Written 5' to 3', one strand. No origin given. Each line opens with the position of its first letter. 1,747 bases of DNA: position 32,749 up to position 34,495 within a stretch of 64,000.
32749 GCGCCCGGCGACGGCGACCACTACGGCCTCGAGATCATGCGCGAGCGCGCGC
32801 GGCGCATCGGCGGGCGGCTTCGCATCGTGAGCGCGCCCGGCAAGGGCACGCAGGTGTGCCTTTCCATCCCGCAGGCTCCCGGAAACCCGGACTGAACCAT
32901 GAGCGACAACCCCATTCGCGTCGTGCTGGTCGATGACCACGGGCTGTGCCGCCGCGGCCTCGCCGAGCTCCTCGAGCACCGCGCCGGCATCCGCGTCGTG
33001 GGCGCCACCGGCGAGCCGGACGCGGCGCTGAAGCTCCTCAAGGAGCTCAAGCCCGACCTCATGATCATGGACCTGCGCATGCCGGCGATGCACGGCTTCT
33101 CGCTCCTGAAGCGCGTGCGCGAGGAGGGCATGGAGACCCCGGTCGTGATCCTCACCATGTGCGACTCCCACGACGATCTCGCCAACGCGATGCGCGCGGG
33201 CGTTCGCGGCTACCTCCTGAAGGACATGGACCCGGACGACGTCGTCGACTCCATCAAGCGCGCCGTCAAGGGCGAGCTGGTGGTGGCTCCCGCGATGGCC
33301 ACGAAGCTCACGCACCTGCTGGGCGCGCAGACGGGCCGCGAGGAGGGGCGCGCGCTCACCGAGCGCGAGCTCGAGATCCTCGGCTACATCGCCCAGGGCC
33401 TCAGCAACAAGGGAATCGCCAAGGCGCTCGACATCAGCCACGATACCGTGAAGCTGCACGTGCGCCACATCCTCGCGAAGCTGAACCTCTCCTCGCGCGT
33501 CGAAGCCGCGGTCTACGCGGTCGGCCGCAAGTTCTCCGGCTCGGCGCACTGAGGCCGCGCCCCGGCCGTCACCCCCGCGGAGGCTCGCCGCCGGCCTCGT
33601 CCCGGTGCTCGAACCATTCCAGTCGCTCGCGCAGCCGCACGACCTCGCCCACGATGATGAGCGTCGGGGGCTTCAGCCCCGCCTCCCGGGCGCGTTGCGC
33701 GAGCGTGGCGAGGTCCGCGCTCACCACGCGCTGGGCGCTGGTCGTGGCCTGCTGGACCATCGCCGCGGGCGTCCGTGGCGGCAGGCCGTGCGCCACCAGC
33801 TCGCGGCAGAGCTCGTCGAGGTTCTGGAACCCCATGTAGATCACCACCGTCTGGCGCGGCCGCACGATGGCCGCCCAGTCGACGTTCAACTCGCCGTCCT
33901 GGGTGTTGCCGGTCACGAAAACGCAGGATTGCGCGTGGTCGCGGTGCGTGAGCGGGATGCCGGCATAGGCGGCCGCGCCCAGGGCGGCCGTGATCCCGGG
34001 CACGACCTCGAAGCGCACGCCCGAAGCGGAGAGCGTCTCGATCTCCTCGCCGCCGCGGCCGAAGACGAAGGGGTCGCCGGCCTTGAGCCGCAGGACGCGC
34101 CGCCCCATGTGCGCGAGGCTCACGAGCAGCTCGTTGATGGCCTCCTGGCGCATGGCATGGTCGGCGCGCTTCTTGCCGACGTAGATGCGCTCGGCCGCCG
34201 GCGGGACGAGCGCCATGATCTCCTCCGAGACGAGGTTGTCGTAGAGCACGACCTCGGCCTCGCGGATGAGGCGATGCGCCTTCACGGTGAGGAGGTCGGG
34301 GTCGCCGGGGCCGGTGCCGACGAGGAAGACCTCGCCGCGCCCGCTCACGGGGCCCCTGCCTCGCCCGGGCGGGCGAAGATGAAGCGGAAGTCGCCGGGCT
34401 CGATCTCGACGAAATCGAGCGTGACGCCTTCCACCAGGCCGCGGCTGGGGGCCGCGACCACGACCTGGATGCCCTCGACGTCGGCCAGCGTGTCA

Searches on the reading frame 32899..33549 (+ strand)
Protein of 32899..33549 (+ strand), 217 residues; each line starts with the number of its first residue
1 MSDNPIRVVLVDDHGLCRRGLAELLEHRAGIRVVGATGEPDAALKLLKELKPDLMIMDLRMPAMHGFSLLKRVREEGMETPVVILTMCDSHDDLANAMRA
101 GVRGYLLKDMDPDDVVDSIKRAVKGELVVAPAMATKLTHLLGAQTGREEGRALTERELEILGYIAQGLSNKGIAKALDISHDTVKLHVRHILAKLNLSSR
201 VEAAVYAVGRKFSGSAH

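Call 11: search_protein_families(library=ncbifam, proteins=[window:32899-33549:+], max_evalue=0.00001)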
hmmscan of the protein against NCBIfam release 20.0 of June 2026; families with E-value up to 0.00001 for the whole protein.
window:32899-33549:+ (217 aa): 89 families (the best 25 are shown)
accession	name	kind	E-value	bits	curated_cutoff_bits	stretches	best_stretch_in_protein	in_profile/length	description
NF007935.0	PRK10651.1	equivalog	3.6e-63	212.6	250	1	2-210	3-213/216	two-component system response regulator NarL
NF007708.0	PRK10403.1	equivalog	6e-50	169.7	343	1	4-206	5-207/215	nitrate/nitrite response regulator protein NarP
NF047785.1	respo_reg_MadR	equivalog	8.2e-43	146.2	300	1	6-209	1-204/209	MadR family response regulator transcription factor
NF052445.1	RespRegMctR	equivalog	7.3e-42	143.1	300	1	5-210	1-202/205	two-component system response regulator MctR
NF007018.1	PRK09483.1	equivalog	6.3e-33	114.2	280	1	6-209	2-205/217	UvrY/SirA/GacA family response regulator transcription factor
NF007403.0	PRK09935.1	equivalog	1.2e-28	100.2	271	1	5-207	3-204/210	fimbria biosynthesis transcriptional regulator FimZ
NF011896.0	PRK15369.1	equivalog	2.3e-28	99.3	242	1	6-202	4-199/211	two component system response regulator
NF007685.0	PRK10360.1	equivalog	1.2e-27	97.1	258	1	6-204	2-189/196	response regulator transcription factor UhpA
NF006900.1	PRK09390.1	equivalog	3.1e-25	88.9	255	1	7-199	6-189/203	response regulator FixJ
NF041830.1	RR_TF_ErdR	exception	1.4e-21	77.2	390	1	8-205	4-203/213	response regulator transcription factor ErdR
NF007419.0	PRK09958.1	equivalog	3e-20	72.7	251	1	8-208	3-199/204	acid-sensing system DNA-binding response regulator EvgA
NF045505.1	RR_RssB_Pseudo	equivalog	3.1e-20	72.6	700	1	1-124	1-123/394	two-component system response regulator RssB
NF007969.0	PRK10693.1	equivalog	8.5e-19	67.7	329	1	7-111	9-111/337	two-component system response regulator RssB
NF001965.0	PRK00742.1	subfamily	2.3e-17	63.3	293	1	5-110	3-109/357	chemotaxis-specific protein-glutamate methyltransferase CheB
NF008469.0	PRK11361.1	equivalog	8e-16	57.8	714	1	7-124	6-121/461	acetoacetate metabolism transcriptional regulator AtoC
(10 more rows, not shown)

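Call 34: search_solved_structures(query=window:32899-33549:+, max_evalue=1e-10, show_alignments=3)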
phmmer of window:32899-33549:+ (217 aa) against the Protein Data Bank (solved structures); distinct sequences matched with E-value up to 1e-10: 60.
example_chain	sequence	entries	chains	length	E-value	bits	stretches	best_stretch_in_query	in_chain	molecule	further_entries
1a04_A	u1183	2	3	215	2.9e-46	161.1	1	3-207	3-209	NITRATE/NITRITE RESPONSE REGULATOR PROTEIN NARL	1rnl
7ve6_A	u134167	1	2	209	7.3e-34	120.6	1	6-208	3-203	Response regulator protein VraR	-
4gvp_A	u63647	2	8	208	8.3e-34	120.4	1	6-208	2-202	Response regulator protein vraR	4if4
5hev_A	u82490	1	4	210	1.2e-31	113.4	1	6-208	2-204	Response regulator protein VraR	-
3c3w_A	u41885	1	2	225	6.9e-28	101.1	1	6-211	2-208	TWO COMPONENT TRANSCRIPTIONAL REGULATORY PROTEIN DEVR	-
4yn8_A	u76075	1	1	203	1.2e-27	100.3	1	5-205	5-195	Response regulator ChrA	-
9xzo_A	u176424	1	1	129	2.3e-23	86.3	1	7-123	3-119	De novo protein M1X0B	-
4ldz_A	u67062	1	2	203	6e-23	84.9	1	5-205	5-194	Transcriptional regulatory protein DesR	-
4zmr_A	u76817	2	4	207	1.8e-22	83.4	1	6-207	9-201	Response regulator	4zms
4hye_A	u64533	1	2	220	2e-22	83.2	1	6-207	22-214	Response regulator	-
3cz5_A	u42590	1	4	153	1.4e-19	73.9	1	3-138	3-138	Two-component response regulator, LuxR family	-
3eul_A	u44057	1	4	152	2.8e-19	72.9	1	5-135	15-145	POSSIBLE NITRATE/NITRITE RESPONSE TRANSCRIPTIONAL REGULATORY PROTEIN NARL (DNA-binding res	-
5f64_A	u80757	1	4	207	4e-17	65.9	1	4-209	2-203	Positive transcription regulator EvgA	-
8zwn_A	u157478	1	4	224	1.3e-16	64.2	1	7-209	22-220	DNA-binding transcriptional activator EvgA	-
1s8n_A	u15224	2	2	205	1.6e-15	60.7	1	5-125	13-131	putative antiterminator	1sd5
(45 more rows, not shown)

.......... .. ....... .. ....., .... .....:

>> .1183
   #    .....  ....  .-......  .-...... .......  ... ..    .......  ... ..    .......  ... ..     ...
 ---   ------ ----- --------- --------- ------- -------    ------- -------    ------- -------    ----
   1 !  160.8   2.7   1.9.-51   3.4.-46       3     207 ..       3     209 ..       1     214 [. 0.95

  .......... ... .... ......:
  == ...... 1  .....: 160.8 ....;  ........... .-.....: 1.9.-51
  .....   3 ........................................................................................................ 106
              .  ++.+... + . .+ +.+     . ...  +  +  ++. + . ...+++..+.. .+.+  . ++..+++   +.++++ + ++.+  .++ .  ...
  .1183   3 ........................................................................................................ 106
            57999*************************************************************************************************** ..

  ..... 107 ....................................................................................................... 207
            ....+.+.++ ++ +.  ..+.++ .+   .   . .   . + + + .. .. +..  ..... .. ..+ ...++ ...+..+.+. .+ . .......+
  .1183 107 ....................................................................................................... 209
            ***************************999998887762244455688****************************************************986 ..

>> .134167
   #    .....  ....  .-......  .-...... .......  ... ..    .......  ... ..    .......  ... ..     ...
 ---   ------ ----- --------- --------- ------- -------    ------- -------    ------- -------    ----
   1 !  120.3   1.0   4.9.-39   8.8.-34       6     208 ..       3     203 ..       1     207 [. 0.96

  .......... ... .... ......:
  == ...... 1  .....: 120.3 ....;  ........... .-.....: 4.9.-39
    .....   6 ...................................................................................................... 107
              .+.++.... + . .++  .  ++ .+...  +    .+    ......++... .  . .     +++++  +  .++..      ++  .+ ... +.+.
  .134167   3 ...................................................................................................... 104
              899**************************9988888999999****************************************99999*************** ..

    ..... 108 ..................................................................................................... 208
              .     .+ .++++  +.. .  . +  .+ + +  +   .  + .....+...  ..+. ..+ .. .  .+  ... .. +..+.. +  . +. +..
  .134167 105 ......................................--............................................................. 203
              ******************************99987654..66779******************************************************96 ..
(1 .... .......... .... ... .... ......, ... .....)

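Call 35: search_protein_families(library=pfam, proteins=[window:32899-33549:+], max_evalue=0.001)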
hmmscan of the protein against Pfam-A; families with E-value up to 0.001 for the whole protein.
window:32899-33549:+ (217 aa): 3 families
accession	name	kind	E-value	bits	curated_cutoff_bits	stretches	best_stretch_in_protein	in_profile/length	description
PF00072.30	Response_reg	-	1.1e-28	100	30.2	1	8-119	1-110/111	Response regulator receiver domain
PF00196.25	GerE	-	9.6e-22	76.8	23.5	1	152-207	2-57/57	Bacterial regulatory proteins, luxR family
PF13384.12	HTH_23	-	0.00019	21.6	24.6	1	155-186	5-36/50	Homeodomain-like domain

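Call 79: find_homologous_proteins(query=window:32899-33549:+, max_evalue=1e-40)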
Query window:32899-33549:+ (217 aa): 6161 proteins with E <= 1e-40 among 8000 candidates; the best 120 are listed.
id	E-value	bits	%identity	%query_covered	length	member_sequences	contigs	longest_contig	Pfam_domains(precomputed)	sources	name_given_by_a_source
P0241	8.6e-131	452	97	100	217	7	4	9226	PF00196.26,PF00072.31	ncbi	-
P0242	8.0e-130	449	96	100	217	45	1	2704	PF00196.26,PF00072.31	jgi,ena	-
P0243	3.1e-129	447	95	100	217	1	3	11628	PF00196.26,PF00072.31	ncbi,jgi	jgi:two-component system nitrate/nitrite response regulator NarL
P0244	5.3e-129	446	95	100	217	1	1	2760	PF00196.26,PF00072.31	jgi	jgi:two-component system, NarL family, nitrate/nitrite response regulator NarL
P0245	8.6e-129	445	95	100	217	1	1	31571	PF00196.26,PF00072.31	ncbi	-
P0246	8.6e-128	442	93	100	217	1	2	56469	PF00196.26,PF00072.31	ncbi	-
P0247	3.7e-127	440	94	100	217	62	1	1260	PF00196.26,PF00072.31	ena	-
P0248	6.8e-127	439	94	100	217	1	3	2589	PF00196.26,PF00072.31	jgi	jgi:two-component system nitrate/nitrite response regulator NarL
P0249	1.3e-126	438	93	100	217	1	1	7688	PF00196.26,PF00072.31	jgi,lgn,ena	jgi:two-component system nitrate/nitrite response regulator NarL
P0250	1.6e-126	438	92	100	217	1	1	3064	PF00196.26,PF00072.31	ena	-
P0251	2.0e-126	438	93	100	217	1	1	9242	PF00196.26,PF00072.31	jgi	jgi:two-component system, NarL family, nitrate/nitrite response regulator NarL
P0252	5.0e-126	436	93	100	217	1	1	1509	PF00196.26,PF00072.31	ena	-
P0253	5.0e-126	436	92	100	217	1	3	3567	PF00196.26,PF00072.31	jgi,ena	-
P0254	1.5e-125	435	92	100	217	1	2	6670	PF00196.26,PF00072.31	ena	-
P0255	2.2e-125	434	92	100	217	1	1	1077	PF00196.26,PF00072.31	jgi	jgi:two-component system nitrate/nitrite response regulator NarL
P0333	3.7e-80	286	65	94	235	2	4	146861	PF00196.26,PF00072.31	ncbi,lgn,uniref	ncbi:MAG: response regulator [Leptothrix ochracea]|uniref:response regulator n=1 Tax=Leptothrix ochr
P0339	7.4e-80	285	65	99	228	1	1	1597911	PF13936.13,PF00196.26,PF00072.31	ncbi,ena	-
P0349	2.9e-79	284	67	96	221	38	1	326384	PF00196.26,PF08281.19,PF00072.31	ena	-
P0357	6.7e-79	282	66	94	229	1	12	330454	PF00196.26,PF00072.31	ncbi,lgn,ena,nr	ncbi:Response regulator protein VraR [Burkholderiales bacterium]|nr:Response regulator protein VraR 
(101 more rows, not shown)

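Call 80: find_encoding_contigs(protein=P0333, flank=10000, max_places=1)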
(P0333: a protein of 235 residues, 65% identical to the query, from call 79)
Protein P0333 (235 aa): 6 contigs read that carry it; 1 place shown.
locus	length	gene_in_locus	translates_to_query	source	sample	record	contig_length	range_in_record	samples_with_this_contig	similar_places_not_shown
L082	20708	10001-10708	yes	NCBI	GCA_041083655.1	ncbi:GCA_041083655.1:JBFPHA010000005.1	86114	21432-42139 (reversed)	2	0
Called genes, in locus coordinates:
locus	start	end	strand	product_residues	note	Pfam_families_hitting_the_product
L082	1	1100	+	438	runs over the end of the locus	PF28082:ZorA-like_t1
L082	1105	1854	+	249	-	PF00691:OmpA (weak)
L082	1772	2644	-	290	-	PF00582:Usp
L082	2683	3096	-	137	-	-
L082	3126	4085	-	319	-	PF01925:TauE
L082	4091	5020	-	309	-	PF04976:DmsC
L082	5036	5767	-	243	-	PF12838:Fer4_7, PF13187:Fer4_9 (faint), PF13237:Fer4_10, PF13247:Fer4_11, PF00037:Fer4, PF12797:Fer4_2 (weak), PF12837:Fer4_6 (weak)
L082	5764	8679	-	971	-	PF04879:Molybdop_Fe4S4, PF00384:Molybdopterin, PF01568:Molydop_binding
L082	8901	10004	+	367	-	PF13185:GAF_2 (faint), PF07730:HisKA_3, PF02518:HATPase_c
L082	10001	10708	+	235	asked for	PF00072:Response_reg, PF00196:GerE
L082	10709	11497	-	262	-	PF00590:TP_methylase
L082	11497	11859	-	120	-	PF01521:Fe-S_biosyn (weak)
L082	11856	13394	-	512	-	PF01656:CbiA, PF13500:AAA_26, PF07685:GATase_3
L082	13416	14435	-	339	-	PF02885:Glycos_trans_3N, PF00591:Glycos_transf_3 (weak)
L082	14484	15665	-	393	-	PF03916:NrfD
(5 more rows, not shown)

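Call 81: find_encoding_contigs(protein=P0339, flank=10000, max_places=1)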
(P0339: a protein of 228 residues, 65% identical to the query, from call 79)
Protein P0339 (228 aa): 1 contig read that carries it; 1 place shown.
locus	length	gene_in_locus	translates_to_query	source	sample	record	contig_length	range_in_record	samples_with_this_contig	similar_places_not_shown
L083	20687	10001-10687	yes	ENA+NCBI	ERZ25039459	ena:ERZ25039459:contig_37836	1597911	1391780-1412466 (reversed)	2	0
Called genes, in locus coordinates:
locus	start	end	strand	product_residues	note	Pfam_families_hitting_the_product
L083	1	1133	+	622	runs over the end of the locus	PF00890:FAD_binding_2, PF02910:Succ_DH_flav_C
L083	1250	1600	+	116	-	-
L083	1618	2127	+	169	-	-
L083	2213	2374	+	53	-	-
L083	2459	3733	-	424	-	PF14306:PUA_2, PF01747:ATP-sulfurylase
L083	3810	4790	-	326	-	PF04976:DmsC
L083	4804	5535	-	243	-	PF12838:Fer4_7, PF13187:Fer4_9 (faint), PF13237:Fer4_10 (weak), PF13247:Fer4_11, PF00037:Fer4, PF12797:Fer4_2 (weak), PF12837:Fer4_6 (weak), PF13237:Fer4_10 (weak)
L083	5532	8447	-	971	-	PF04879:Molybdop_Fe4S4, PF00384:Molybdopterin, PF01568:Molydop_binding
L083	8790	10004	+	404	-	PF13185:GAF_2 (weak), PF07730:HisKA_3, PF13581:HATPase_c_2, PF02518:HATPase_c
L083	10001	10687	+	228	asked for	PF00072:Response_reg, PF00196:GerE, PF13936:HTH_38 (weak)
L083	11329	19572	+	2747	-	PF13517:FG-GAP_3, PF13517:FG-GAP_3, PF13517:FG-GAP_3, PF05345:He_PIG, PF17957:Big_7, PF13517:FG-GAP_3, PF13517:FG-GAP_3, PF17957:Big_7, +11 more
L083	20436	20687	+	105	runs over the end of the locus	-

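Call 82: find_encoding_contigs(protein=P0349, flank=10000, max_places=1)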
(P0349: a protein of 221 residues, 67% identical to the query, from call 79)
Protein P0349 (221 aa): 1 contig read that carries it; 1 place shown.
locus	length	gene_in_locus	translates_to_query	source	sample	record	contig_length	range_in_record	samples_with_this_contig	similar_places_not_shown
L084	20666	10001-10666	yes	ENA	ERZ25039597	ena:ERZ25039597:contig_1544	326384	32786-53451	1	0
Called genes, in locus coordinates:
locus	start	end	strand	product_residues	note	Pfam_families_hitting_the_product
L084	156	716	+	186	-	PF11845:Tll0287-like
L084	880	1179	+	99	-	PF02635:DsrE (weak)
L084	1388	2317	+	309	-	PF00126:HTH_1, PF03466:LysR_substrate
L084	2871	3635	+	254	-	-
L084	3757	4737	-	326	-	PF04976:DmsC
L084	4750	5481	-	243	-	PF12838:Fer4_7, PF13183:Fer4_8 (faint), PF13187:Fer4_9 (weak), PF13237:Fer4_10 (weak), PF13247:Fer4_11, PF00037:Fer4, PF12797:Fer4_2 (weak), PF12837:Fer4_6 (weak)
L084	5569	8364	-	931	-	PF04879:Molybdop_Fe4S4, PF00384:Molybdopterin, PF01568:Molydop_binding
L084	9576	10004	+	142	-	PF13581:HATPase_c_2 (weak), PF02518:HATPase_c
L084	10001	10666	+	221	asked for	PF00072:Response_reg, PF08281:Sigma70_r4_2 (weak), PF00196:GerE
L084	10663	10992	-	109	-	PF00590:TP_methylase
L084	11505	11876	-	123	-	PF01521:Fe-S_biosyn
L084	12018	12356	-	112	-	PF04358:DsrC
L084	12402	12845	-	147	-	PF07685:GATase_3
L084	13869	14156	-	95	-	-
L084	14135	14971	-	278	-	PF03916:NrfD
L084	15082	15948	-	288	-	PF13187:Fer4_9 (faint), PF13237:Fer4_10 (faint), PF12838:Fer4_7 (faint), PF13247:Fer4_11, PF00037:Fer4 (weak), PF12837:Fer4_6 (weak)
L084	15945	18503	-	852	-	PF14691:Fer4_20, PF13738:Pyr_redox_3 (faint), PF00070:Pyr_redox (faint), PF01266:DAO, PF03486:HI0933_like (weak), PF07992:Pyr_redox_2, PF12831:FAD_oxidored (weak), PF13450:NAD_binding_8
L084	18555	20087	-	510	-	PF13187:Fer4_9 (faint), PF13183:Fer4_8, PF13237:Fer4_10 (faint), PF13534:Fer4_17, PF02754:CCG (faint)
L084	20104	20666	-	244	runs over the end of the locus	PF02665:Nitrate_red_gam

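Call 83: find_encoding_contigs(protein=P0357, flank=10000, max_places=1)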
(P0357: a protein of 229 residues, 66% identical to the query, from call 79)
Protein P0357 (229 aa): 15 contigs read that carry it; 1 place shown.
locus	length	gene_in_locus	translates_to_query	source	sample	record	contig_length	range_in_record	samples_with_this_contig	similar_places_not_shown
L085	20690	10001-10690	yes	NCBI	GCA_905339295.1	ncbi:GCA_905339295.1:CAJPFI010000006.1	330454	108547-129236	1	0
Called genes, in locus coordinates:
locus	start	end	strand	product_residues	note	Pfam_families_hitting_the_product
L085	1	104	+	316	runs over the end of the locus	PF00126:HTH_1, PF03466:LysR_substrate, PF12727:PBP_like (weak)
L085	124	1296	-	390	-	PF14306:PUA_2, PF01747:ATP-sulfurylase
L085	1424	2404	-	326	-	PF04976:DmsC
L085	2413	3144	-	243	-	PF12838:Fer4_7, PF13187:Fer4_9 (weak), PF13237:Fer4_10 (weak), PF13247:Fer4_11, PF00037:Fer4, PF12797:Fer4_2 (weak), PF12837:Fer4_6 (weak), PF13237:Fer4_10 (weak), +1 more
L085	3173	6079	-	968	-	PF04879:Molybdop_Fe4S4, PF00384:Molybdopterin, PF01568:Molydop_binding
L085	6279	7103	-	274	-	PF00582:Usp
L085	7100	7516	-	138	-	-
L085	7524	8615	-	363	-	PF01925:TauE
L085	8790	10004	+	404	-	PF07730:HisKA_3, PF13581:HATPase_c_2 (weak), PF02518:HATPase_c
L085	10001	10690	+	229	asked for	PF00072:Response_reg, PF00196:GerE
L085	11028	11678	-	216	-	PF02600:DsbB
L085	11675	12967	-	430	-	PF01053:Cys_Met_Meta_PP, PF01041:DegT_DnrJ_EryC1, PF01212:Beta_elim_lyase (weak)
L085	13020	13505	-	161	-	PF13380:CoA_binding_2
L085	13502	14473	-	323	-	PF00030:Crystall, PF03995:Inhibitor_I36 (weak), PF00030:Crystall, PF03995:Inhibitor_I36 (weak), PF00030:Crystall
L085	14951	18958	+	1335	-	PF08448:PAS_4, PF00989:PAS, PF08448:PAS_4, PF13426:PAS_9, PF00989:PAS, PF08448:PAS_4, PF00989:PAS, PF08448:PAS_4, +16 more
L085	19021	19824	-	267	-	PF00561:Abhydrolase_1, PF12146:Hydrolase_4, PF12697:Abhydrolase_6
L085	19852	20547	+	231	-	PF03167:UDG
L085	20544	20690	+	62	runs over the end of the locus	-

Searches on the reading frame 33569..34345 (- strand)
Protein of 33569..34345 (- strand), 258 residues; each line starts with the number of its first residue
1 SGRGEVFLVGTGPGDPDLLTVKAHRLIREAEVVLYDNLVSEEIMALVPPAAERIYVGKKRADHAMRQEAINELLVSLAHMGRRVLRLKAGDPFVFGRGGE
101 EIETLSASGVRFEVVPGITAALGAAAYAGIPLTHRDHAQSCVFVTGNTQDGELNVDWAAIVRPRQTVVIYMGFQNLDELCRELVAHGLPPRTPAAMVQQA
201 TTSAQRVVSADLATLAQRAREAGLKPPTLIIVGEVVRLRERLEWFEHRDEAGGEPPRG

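Call 35: search_protein_families(library=pfam, proteins=[window:33569-34345:-], max_evalue=0.001)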
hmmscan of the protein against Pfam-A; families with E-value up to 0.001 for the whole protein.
window:33569-34345:- (258 aa): 1 family
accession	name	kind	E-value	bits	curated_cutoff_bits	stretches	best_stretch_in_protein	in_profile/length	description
PF00590.25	TP_methylase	-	1.8e-56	191.9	27.8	1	6-215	2-211/212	Tetrapyrrole (Corrin/Porphyrin) Methylases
